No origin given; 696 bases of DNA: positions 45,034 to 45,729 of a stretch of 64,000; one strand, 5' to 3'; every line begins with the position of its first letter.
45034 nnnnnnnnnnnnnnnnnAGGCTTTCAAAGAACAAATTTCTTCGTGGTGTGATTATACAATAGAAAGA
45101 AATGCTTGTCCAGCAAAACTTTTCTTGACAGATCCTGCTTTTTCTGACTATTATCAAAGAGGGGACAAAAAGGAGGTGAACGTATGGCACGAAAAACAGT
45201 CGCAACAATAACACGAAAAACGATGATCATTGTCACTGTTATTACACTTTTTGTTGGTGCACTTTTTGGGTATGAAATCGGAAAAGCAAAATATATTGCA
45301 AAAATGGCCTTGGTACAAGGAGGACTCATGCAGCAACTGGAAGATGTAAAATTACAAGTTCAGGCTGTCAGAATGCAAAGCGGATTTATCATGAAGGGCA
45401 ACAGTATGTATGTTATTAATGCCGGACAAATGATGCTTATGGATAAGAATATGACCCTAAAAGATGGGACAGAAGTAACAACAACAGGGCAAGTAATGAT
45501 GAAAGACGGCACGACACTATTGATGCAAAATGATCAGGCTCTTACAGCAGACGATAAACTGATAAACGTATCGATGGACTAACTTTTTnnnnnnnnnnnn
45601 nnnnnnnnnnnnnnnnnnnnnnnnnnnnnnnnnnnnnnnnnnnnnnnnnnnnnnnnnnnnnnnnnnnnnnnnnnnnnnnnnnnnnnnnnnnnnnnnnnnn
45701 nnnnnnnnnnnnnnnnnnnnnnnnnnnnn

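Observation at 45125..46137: Methionine-rich membrane protein encoded immediately upstream of msrA under a strong promoter and SD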

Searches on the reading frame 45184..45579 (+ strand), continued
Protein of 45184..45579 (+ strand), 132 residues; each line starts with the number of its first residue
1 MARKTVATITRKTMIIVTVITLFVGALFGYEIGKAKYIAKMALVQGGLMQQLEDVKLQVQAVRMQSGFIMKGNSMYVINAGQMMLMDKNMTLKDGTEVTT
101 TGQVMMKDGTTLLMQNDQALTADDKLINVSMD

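Call 31: find_encoding_contigs(protein=P0033, flank=6000, max_places=3)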
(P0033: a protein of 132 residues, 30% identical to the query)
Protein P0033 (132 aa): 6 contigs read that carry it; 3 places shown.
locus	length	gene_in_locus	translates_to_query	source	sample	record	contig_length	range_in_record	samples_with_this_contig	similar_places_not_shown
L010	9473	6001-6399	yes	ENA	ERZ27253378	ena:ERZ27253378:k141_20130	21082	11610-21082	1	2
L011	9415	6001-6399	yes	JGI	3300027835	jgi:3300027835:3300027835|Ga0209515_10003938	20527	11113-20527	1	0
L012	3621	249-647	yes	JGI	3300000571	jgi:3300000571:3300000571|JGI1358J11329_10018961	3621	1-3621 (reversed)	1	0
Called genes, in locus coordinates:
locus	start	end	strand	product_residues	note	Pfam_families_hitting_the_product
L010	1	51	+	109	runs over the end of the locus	PF12728:HTH_17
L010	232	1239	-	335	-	-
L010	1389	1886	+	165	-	-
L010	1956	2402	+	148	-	-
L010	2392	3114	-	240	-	PF00005:ABC_tran, PF13191:AAA_16 (faint), PF13401:AAA_22, PF13304:AAA_21 (faint)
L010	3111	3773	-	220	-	PF00528:BPD_transp_1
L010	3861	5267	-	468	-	PF01229:Glyco_hydro_39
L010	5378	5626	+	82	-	PF01381:HTH_3, PF12844:HTH_19, PF13560:HTH_31 (weak)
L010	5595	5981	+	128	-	-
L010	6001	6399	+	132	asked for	PF20606:DUF6799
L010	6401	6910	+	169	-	PF00085:Thioredoxin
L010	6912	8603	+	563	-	PF02683:DsbD_TM, PF13386:DsbD_2 (weak), PF00578:AhpC-TSA, PF08534:Redoxin, PF13905:Thioredoxin_8, PF17991:Thioredoxin_10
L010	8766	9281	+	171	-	-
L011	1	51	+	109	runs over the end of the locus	PF12728:HTH_17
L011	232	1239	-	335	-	-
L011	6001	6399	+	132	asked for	PF20606:DUF6799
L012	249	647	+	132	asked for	PF20606:DUF6799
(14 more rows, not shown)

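Call 32: find_encoding_contigs(protein=P0023, flank=6000, max_places=3)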
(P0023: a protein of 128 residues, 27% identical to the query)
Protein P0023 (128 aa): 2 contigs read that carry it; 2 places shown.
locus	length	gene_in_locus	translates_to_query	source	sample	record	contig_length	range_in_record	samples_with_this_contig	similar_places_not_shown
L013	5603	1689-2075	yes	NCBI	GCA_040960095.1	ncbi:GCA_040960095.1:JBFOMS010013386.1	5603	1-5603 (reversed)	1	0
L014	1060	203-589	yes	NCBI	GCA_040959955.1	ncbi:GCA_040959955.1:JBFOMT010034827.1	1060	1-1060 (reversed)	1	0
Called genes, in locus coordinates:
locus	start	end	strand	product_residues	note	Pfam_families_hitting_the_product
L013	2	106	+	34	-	?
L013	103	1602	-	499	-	-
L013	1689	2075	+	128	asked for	PF20606:DUF6799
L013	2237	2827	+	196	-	PF06737:Transglycosylas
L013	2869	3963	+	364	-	PF09903:DUF2130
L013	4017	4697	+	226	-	PF09312:SurA_N (weak), PF13623:SurA_N_2 (weak), PF13624:SurA_N_3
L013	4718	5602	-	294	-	?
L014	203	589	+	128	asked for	PF20606:DUF6799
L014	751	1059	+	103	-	?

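Call 51: predict_structure(alignment_id=A1)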
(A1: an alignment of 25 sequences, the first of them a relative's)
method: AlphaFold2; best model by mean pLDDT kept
length: 132 residues; sequences in the alignment: 25
mean_pLDDT: 82.9   pTM: 0.50
mean pLDDT of the five models: 82.9, 80.7, 76.7, 76.4, 76.4
residues with pLDDT >= 90: 62; 70-90: 37; 50-70: 32; < 50: 1
segments of 3 or more residues with pLDDT < 50: none
pLDDT, mean of each block of 10 residues (from residue 1): 69 90 91 77 61 63 80 92 94 95 96 94 83 51
secondary structure, 60 per line:
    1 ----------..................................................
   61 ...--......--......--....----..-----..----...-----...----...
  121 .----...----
elements in order: H11-63 E66-71 E74-79 E82-85 E103-105 E111-113 E118-121 E126-128

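Call 81: list_cluster_members(proteins=[P0046, P0047, P0050, P0055, P0058, P0063, P0064, P0070, P0111, P0115])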
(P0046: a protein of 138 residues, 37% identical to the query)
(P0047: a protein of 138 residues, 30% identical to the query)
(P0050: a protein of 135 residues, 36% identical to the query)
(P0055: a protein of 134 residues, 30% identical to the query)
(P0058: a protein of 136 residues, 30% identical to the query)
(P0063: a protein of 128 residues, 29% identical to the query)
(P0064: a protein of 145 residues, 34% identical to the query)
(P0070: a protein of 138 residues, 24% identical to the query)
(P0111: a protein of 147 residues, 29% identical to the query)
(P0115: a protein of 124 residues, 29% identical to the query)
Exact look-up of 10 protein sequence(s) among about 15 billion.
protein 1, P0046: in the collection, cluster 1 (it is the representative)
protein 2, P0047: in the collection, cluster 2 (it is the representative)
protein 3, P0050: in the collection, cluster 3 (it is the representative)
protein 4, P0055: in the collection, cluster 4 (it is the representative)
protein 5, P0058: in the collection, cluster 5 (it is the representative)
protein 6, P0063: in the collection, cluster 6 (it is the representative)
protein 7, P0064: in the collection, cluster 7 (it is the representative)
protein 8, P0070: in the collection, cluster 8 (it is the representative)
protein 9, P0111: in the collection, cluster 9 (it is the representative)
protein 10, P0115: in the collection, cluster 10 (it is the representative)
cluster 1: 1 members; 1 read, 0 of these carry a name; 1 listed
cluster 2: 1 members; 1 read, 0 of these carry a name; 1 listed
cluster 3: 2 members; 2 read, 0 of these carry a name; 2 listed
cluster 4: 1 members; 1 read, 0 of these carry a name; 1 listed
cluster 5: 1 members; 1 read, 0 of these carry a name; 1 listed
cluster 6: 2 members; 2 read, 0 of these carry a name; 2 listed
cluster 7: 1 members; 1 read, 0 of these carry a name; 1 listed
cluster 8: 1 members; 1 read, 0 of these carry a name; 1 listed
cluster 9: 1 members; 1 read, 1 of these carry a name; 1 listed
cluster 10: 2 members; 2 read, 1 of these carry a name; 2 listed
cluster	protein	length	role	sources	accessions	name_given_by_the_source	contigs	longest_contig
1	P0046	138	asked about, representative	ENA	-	-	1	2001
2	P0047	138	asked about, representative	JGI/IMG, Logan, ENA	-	-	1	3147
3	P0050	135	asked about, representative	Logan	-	-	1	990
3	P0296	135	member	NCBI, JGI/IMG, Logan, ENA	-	-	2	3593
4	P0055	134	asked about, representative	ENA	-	-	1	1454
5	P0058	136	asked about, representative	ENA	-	-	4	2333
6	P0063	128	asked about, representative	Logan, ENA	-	-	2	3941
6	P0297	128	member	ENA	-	-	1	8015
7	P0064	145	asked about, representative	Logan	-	-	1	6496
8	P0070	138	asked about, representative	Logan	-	-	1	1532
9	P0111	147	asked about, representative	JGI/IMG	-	hypothetical protein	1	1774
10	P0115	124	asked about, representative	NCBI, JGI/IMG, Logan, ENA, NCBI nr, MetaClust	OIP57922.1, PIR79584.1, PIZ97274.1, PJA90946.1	MAG: hypothetical protein COX79_02905 [Candidatus Levybacteria bacterium ... | MAG: hypothetical protein AUK12_01125 [Candidatus Levybacteria bacterium CG2_30_37_29] | \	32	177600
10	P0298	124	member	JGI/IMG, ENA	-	-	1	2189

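Call 82: find_encoding_contigs(protein=P0115, flank=6000, max_places=4)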
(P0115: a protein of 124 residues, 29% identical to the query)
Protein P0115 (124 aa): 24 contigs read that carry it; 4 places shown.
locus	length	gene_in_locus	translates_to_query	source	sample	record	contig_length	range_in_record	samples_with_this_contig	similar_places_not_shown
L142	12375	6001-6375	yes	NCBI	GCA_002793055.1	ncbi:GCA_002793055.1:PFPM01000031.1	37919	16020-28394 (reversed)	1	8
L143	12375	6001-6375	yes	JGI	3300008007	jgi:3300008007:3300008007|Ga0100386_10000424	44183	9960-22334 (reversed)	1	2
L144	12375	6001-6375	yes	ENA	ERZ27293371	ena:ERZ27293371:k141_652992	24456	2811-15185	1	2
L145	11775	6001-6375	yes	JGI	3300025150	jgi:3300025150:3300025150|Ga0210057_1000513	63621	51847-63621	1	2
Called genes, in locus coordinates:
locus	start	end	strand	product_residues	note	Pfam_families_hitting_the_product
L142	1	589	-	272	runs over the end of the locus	-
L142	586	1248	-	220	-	PF18920:DUF5671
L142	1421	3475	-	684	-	PF01663:Phosphodiest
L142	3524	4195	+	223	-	PF01507:PAPS_reduct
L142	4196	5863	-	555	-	PF14306:PUA_2, PF01747:ATP-sulfurylase, PF01583:APS_kinase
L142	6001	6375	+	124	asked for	PF20606:DUF6799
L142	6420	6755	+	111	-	PF12773:DZR (weak), PF13240:Zn_Ribbon_1 (weak), PF13248:Zn_ribbon_3 (weak)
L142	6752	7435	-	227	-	PF00149:Metallophos, PF12850:Metallophos_2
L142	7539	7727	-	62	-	-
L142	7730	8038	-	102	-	-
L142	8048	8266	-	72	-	-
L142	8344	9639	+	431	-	PF00486:Trans_reg_C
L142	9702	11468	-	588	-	PF00664:ABC_membrane, PF02463:SMC_N (weak), PF00005:ABC_tran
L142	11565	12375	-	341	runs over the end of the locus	PF00665:rve, PF13683:rve_3, PF13333:rve_2 (weak)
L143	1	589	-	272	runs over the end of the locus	-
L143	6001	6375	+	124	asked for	PF20606:DUF6799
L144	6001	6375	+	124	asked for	PF20606:DUF6799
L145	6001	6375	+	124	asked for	PF20606:DUF6799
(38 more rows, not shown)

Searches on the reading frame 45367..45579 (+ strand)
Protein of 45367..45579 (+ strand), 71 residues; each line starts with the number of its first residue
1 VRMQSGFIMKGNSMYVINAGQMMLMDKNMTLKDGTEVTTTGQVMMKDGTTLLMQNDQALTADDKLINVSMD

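Call 65: predict_structure(alignment_id=A5)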
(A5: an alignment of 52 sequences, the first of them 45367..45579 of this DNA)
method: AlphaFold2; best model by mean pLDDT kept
length: 71 residues; sequences in the alignment: 52
mean_pLDDT: 86.9   pTM: 0.69
mean pLDDT of the five models: 86.9, 86.5, 86.4, 86.1, 82.1
residues with pLDDT >= 90: 46; 70-90: 19; 50-70: 5; < 50: 1
segments of 3 or more residues with pLDDT < 50: none
pLDDT, mean of each block of 10 residues (from residue 1): 80 91 94 92 93 91 73 41
secondary structure, 60 per line:
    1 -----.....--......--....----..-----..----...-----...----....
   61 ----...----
elements in order: E6-10 E13-18 E21-24 E42-44 E50-52 E57-60 E65-67
